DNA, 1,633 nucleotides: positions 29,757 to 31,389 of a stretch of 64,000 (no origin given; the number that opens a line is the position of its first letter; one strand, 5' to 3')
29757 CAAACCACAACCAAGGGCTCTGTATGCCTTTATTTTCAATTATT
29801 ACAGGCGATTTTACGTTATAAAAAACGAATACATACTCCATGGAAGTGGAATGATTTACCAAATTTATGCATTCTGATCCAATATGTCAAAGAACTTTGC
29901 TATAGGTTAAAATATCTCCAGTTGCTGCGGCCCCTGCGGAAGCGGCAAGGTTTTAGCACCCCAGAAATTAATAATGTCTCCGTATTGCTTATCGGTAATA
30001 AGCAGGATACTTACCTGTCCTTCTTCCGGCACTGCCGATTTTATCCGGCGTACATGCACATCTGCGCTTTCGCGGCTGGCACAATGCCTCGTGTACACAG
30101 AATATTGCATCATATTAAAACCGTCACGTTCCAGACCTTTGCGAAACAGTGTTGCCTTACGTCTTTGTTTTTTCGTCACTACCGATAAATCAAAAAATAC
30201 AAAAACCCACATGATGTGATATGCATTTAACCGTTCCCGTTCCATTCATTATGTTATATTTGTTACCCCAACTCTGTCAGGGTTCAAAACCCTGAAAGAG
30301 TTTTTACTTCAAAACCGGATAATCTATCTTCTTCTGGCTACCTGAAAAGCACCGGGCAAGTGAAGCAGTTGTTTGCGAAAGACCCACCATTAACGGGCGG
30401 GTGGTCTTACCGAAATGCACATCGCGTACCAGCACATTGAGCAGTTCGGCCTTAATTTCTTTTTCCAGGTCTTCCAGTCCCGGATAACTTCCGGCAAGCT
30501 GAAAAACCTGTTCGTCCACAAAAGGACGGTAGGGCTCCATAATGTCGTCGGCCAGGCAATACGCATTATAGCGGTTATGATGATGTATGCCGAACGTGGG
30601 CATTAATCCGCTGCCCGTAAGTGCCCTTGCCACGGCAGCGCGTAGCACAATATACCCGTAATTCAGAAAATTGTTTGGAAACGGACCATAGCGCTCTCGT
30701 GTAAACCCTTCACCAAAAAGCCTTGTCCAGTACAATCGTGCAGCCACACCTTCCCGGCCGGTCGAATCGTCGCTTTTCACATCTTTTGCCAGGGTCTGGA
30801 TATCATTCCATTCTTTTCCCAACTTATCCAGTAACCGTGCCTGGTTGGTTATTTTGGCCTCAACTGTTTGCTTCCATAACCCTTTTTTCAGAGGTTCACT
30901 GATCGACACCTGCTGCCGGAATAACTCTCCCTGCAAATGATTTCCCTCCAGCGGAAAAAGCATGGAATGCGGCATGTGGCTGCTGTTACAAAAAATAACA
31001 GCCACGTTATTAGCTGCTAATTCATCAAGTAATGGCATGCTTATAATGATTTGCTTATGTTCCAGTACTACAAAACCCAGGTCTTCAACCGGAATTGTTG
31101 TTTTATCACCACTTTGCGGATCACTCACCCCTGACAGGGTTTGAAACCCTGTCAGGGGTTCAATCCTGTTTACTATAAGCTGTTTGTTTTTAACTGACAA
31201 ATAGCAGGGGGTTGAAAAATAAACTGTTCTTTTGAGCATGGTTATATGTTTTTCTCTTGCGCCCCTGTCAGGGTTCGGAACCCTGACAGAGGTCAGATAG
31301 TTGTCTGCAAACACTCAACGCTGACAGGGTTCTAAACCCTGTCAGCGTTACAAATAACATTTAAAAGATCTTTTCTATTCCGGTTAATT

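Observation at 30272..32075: A REP-like palindrome family and its Y1 (RAYT/IS200-like) transposase are embedded inside a type II-C cas operon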

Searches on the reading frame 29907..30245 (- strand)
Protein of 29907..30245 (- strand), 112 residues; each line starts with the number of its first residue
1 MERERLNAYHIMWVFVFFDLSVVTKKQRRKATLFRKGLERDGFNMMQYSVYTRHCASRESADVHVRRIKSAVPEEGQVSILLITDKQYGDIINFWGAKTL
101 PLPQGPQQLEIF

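Call 7: search_protein_families(library=pfam, proteins=[window:29907-30245:-], max_evalue=0.01)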
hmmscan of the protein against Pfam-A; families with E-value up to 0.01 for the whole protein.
window:29907-30245:- (112 aa): 2 families
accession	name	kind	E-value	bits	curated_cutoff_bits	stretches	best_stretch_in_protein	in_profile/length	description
PF09827.14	CRISPR_Cas2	-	3.3e-18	66.1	23.8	1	12-90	1-73/74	CRISPR associated protein Cas2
PF20803.2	PaaX_M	-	0.0028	18.1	24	1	12-68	7-60/83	PaaX protein central Cas2-like domain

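Call 11: search_protein_families(library=ncbifam, proteins=[window:29907-30245:-], max_evalue=1)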
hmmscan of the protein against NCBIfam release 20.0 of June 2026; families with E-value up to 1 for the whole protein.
window:29907-30245:- (112 aa): 1 family
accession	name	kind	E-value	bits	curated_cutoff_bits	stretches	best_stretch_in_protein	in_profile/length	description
TIGR01573.1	cas2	equivalog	5.2e-17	61.9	24.5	1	12-92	1-79/96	CRISPR-associated endonuclease Cas2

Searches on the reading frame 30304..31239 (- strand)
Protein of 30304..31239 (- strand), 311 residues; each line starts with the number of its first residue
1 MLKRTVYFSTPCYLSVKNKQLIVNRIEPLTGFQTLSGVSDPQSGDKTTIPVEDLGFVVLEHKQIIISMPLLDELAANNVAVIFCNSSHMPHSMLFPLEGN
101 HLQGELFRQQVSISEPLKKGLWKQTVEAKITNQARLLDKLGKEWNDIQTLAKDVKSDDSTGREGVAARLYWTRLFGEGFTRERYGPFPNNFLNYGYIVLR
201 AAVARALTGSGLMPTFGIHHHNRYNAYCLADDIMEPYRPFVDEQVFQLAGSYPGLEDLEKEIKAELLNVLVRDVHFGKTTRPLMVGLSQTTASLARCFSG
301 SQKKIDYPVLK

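Call 7: search_protein_families(library=pfam, proteins=[window:30304-31239:-], max_evalue=0.01)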
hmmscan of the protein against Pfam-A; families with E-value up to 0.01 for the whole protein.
window:30304-31239:- (311 aa): 1 family
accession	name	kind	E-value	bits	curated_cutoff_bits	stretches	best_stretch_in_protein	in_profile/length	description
PF01867.21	Cas_Cas1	-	3e-26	92.7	22.3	1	43-249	23-250/283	CRISPR associated protein Cas1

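Call 11: search_protein_families(library=ncbifam, proteins=[window:30304-31239:-], max_evalue=1)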
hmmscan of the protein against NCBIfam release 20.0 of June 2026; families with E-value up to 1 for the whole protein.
window:30304-31239:- (311 aa): 8 families
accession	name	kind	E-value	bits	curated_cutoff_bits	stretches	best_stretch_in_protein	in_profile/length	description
TIGR03639.1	cas1_NMENI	exception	1.4e-89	300.1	120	1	3-294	1-277/278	type II CRISPR-associated endonuclease Cas1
TIGR00287.1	cas1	equivalog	8.7e-25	87.5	71.7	1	45-251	26-256/327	CRISPR-associated endonuclease Cas1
NF049935.1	cas4g_cas1g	exception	1.4e-15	56.8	560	1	44-243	240-461/546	CRISPR-associated endonuclease Cas4g/Cas1g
TIGR04093.1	cas1_CYANO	exception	1.5e-14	53.7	385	1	38-245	24-252/334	type I-D CRISPR-associated endonuclease Cas1d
TIGR03640.1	cas1_DVULG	exception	1.6e-12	47.2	385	1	44-245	29-258/340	type I-C CRISPR-associated endonuclease Cas1c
TIGR04329.1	cas1_PREFRAN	exception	2.5e-09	36.7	300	1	64-247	53-248/317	type V CRISPR-associated endonuclease Cas1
TIGR03641.1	cas1_HMARI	exception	2.3e-08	33.7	304.1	1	43-248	23-245/324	type I-B CRISPR-associated endonuclease Cas1b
TIGR03983.1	cas1_MYXAN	equivalog_domain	8.1e-08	31.6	358.05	1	189-244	207-263/347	type I-MYXAN CRISPR-associated endonuclease Cas1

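Call 24: find_related_loci(query=window:30304-31239:-, collection=metagenome_contigs, flank=10000)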
Query window:30304-31239:- (311 aa) in metagenome_contigs; peptide patterns used: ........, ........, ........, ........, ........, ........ (x = any residue, [..] = any of these).
600 stretches matched a pattern (row limit reached: there are more); 506 encode a relative of the query (tblastn E <= 1e-3); the best 80 are kept; 80 distinct loci.
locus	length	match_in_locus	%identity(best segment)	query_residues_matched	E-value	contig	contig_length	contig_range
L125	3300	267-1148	65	1-310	3e-142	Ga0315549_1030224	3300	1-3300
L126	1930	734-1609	60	1-308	1e-133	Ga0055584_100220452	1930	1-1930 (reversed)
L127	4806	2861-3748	59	1-311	1e-123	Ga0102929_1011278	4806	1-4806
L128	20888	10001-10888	58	1-311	2e-117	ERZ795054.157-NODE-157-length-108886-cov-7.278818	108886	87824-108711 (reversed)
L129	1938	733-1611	56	1-308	1e-124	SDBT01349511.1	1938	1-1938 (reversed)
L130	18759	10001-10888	56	1-311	5e-116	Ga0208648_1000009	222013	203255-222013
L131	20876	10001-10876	53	1-310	3e-110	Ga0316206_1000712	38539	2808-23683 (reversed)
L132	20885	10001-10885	58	1-310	2e-110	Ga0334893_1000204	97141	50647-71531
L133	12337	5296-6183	54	1-310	1e-109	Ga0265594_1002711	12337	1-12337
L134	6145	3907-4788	56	1-310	2e-109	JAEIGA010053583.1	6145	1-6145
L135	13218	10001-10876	52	1-310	6e-107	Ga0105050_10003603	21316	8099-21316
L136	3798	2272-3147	52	1-310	2e-108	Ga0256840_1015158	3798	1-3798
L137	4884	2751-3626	52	1-310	6e-107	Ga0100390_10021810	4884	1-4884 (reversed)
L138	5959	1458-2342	54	1-311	1e-106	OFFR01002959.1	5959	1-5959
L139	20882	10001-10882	60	1-311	6e-124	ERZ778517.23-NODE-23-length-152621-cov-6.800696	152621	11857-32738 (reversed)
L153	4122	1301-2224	52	1-308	3e-101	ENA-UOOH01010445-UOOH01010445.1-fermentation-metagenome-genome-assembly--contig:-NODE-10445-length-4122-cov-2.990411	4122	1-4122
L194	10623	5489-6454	50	1-308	1e-96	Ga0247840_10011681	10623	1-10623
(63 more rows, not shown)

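Call 87: search_protein_families(library=pfam, proteins=[L153:688-1287:+, L194:4791-5435:+], max_evalue=0.1)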
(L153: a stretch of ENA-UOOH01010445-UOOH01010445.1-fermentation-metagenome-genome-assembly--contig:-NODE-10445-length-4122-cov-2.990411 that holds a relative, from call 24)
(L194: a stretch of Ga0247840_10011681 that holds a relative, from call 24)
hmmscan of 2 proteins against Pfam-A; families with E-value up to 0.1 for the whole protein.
L153:688-1287:+ (199 aa): 1 family
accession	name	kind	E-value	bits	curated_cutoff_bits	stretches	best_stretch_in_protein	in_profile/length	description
PF01797.21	Y1_Tnp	-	0.013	16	23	1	8-63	6-61/121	Transposase IS200 like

L194:4791-5435:+ (214 aa): 1 family
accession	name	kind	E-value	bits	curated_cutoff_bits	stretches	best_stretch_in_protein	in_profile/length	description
PF01797.21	Y1_Tnp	-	0.022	15.3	23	1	6-62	4-60/121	Transposase IS200 like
